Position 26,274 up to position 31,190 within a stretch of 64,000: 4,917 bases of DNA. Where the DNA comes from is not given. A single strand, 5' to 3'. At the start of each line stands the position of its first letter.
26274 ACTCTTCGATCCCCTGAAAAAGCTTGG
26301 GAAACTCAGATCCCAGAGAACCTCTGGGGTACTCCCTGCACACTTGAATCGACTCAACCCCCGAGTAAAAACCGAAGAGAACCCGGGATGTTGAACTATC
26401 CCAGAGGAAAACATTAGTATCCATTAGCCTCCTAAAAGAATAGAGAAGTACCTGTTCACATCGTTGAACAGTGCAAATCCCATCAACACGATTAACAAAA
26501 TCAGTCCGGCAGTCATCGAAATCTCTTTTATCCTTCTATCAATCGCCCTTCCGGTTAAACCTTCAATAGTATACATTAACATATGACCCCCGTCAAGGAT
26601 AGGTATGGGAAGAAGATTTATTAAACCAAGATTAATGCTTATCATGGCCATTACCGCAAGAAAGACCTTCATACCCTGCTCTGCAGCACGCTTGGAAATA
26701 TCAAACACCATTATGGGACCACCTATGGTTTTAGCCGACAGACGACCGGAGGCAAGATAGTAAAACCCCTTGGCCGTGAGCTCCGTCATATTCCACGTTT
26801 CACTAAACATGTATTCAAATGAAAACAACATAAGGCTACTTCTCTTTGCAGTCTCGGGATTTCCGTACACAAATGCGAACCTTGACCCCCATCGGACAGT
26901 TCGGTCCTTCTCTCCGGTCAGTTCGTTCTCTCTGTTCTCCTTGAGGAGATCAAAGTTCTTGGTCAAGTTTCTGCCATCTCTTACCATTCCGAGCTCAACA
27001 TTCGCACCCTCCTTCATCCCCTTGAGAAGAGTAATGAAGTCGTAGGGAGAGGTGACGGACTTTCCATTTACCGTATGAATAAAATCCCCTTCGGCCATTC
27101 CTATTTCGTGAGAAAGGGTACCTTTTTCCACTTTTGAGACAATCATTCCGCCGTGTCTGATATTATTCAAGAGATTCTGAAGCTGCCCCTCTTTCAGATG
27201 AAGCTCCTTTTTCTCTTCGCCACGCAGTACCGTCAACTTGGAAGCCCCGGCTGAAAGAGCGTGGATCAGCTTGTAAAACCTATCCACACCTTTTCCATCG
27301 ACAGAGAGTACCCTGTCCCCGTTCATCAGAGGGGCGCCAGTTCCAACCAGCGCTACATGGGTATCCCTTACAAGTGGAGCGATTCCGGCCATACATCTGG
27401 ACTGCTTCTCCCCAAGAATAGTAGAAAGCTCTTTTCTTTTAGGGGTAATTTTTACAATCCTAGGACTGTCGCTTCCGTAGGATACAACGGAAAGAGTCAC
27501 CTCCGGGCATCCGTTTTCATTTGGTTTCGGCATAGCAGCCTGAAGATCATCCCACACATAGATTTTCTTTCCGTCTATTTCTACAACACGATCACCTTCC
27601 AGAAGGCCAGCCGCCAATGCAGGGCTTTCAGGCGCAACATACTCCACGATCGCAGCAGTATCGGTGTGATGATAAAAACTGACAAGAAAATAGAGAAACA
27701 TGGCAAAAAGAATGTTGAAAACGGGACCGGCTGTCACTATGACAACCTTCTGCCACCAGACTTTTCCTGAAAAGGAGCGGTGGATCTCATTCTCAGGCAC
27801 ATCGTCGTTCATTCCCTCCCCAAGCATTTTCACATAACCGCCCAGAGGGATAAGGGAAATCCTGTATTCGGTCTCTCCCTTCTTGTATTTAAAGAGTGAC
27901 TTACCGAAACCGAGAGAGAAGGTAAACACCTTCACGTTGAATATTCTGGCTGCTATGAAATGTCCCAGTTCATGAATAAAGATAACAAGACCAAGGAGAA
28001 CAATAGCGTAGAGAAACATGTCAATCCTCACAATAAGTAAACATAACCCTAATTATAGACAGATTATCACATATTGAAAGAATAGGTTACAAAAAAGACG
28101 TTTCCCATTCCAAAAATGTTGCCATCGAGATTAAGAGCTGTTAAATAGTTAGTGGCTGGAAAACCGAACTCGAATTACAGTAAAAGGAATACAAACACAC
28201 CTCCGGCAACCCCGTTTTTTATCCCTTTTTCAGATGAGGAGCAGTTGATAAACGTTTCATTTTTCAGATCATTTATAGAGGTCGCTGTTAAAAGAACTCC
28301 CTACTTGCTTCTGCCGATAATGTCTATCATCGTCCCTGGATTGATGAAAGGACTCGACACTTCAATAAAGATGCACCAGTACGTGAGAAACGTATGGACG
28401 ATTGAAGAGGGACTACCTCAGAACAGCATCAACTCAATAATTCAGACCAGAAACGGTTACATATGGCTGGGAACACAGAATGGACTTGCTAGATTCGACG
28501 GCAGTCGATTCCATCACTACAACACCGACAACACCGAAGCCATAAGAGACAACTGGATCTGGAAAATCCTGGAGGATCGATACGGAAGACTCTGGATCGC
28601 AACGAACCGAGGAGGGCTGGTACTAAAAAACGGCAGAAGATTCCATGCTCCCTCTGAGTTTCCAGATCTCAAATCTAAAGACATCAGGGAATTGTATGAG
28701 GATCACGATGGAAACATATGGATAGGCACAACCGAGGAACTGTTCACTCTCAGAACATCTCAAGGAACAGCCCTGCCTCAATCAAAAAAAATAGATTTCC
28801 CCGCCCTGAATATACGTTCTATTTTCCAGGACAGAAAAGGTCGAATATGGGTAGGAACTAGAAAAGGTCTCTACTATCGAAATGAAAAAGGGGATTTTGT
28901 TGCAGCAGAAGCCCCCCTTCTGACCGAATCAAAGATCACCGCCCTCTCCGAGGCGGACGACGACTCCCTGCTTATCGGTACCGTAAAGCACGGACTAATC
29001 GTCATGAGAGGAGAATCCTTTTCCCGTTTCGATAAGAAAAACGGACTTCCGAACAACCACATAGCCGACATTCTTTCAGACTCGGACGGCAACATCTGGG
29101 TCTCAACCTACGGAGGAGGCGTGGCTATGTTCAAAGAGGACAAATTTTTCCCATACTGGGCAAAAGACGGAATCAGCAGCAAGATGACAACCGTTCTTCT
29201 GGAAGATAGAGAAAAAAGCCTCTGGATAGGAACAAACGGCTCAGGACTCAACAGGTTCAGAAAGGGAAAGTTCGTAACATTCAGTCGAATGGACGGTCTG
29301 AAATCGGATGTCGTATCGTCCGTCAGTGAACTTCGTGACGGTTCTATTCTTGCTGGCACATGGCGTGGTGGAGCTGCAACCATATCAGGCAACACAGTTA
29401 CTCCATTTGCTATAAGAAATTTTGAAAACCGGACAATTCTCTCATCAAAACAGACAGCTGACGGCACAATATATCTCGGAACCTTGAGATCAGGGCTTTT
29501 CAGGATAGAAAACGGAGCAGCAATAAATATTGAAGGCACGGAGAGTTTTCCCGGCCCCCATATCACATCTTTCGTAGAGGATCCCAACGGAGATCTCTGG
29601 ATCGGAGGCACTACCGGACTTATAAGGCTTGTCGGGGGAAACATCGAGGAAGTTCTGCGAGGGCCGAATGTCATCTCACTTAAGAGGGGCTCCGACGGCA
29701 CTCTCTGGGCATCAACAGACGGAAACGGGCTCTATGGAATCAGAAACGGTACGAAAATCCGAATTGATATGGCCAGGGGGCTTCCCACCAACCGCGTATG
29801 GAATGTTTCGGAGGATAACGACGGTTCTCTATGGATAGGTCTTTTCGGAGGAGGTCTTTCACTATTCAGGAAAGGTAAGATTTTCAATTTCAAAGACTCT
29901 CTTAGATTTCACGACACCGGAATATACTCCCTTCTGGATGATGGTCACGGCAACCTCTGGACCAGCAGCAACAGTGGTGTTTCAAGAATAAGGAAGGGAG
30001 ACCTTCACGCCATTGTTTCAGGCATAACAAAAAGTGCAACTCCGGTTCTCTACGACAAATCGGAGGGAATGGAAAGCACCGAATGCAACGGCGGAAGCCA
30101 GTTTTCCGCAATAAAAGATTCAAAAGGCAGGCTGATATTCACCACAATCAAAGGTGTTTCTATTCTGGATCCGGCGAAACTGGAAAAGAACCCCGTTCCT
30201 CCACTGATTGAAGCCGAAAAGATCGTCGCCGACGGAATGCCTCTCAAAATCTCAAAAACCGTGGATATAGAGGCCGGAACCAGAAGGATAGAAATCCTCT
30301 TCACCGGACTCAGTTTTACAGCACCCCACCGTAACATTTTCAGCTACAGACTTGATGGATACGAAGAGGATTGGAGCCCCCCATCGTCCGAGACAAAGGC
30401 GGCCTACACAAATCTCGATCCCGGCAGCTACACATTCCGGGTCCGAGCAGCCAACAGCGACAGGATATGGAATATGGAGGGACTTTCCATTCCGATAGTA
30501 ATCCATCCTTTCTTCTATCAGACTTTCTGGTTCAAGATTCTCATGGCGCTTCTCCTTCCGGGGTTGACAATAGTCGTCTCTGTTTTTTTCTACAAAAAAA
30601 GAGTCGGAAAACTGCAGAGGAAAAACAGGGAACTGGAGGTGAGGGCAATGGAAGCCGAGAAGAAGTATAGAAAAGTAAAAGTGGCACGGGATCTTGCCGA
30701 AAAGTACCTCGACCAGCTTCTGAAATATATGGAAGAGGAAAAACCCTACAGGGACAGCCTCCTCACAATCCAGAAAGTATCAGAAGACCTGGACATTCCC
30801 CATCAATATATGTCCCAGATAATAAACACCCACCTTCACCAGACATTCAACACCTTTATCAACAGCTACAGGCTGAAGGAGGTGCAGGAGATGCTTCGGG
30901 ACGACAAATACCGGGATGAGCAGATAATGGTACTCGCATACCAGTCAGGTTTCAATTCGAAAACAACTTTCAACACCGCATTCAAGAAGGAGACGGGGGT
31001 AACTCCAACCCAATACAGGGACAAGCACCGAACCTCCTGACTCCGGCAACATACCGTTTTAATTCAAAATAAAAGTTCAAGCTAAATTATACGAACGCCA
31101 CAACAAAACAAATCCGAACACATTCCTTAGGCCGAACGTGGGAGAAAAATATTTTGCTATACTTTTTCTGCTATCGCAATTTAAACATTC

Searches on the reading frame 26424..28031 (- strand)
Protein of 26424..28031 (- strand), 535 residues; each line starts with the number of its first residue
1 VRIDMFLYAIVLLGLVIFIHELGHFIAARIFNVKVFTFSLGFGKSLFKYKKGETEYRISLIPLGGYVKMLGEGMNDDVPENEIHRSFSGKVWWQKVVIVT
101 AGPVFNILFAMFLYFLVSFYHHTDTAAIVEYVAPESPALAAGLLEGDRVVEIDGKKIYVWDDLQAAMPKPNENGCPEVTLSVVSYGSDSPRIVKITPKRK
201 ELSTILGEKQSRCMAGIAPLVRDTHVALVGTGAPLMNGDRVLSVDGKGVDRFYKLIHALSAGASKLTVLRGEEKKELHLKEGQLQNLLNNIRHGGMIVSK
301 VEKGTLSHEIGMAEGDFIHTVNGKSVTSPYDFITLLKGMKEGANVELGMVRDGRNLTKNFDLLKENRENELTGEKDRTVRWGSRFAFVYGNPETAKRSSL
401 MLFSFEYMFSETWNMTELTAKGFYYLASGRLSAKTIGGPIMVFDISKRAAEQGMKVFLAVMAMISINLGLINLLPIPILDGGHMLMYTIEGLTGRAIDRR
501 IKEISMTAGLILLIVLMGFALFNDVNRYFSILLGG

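Call 20: search_protein_families(library=pfam, proteins=[window:26424-28031:-], max_evalue=0.001)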
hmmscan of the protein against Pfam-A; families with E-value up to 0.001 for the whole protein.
window:26424-28031:- (535 aa): 6 families
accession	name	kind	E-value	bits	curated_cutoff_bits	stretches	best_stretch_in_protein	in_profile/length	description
PF02163.28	Peptidase_M50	-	7.1e-66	222.1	27.2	1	8-516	1-221/221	Peptidase family M50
PF13180.12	PDZ_2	-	3.1e-20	72.7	27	2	293-359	11-77/80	PDZ domain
PF17820.7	PDZ_6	-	2.3e-17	62.9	27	2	128-164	1-37/54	PDZ domain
PF00595.29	PDZ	-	6.6e-12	46.1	23.2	1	124-182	24-80/81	PDZ domain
PF14685.13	PDZ_Tricorn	-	1.4e-07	31.9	25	0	302-352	29-79/88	Tricorn protease PDZ domain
PF21558.3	Pept_S41_N_bact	-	4.6e-07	30.1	27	0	133-162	10-39/87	Bacteroidetes, Peptidase, S41 family, N-terminal domain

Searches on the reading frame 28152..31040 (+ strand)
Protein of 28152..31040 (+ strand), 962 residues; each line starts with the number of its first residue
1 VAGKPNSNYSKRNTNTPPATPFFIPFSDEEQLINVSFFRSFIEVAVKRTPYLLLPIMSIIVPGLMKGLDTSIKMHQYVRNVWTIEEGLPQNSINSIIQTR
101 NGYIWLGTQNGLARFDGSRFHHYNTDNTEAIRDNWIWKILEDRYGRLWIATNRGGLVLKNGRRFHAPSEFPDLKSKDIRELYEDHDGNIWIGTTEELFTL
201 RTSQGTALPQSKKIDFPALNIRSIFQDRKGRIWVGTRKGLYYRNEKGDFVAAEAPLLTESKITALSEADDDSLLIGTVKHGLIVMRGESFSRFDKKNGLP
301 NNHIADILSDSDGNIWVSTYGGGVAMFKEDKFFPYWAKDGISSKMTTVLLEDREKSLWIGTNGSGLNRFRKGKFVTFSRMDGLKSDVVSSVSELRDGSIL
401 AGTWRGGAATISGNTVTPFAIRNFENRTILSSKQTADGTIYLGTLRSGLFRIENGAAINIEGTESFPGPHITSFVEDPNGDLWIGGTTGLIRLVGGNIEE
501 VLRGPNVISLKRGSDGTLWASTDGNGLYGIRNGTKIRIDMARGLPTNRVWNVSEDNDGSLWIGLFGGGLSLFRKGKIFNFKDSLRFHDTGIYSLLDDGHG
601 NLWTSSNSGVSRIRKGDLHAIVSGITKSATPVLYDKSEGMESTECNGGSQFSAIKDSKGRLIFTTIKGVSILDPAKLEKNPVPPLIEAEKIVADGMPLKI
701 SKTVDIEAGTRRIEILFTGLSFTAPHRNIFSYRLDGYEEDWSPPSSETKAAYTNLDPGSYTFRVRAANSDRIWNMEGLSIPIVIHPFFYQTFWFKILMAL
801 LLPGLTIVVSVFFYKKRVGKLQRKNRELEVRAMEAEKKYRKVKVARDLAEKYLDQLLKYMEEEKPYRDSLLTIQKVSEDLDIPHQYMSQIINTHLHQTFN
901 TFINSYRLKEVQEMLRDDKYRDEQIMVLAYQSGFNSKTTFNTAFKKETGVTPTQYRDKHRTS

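Call 20: search_protein_families(library=pfam, proteins=[window:28152-31040:+], max_evalue=0.001)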
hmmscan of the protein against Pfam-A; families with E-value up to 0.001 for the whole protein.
window:28152-31040:+ (962 aa): 6 families
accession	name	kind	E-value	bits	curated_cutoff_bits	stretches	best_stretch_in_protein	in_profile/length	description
PF07494.17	Reg_prop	-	1.3e-55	178.6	20.4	5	298-321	1-24/24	Two component regulator propeller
PF07495.19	Y_Y_Y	-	9.7e-16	57.9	26.6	1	722-785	2-65/65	Y_Y_Y domain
PF12833.13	HTH_18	-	8.4e-15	55.3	33.6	1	879-957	4-79/80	Helix-turn-helix domain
PF00165.29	HTH_AraC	-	9e-08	32.5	26.6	1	928-956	14-41/42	Bacterial regulatory helix-turn-helix proteins, AraC family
PF16819.11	DUF5074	-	2.3e-05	24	27.2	0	85-126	180-222/353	Domain of unknown function (DUF5074)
PF08450.18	SGL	-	3.5e-05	24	26.3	0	258-321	39-105/246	SMP-30/Gluconolactonase/LRE-like region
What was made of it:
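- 28152..31040 (+): Membrane-bound one-component regulator (Reg_prop beta-propellers, Y_Y_Y, TM segment, AraC-type HTH), 164 bp upstream of p1 on the same strand. Context; possible regulator of p1-p2. Pfam Reg_prop 1.3e-55, Y_Y_Y 9.7e-16, HTH_18 8.4e-15 (call 20).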
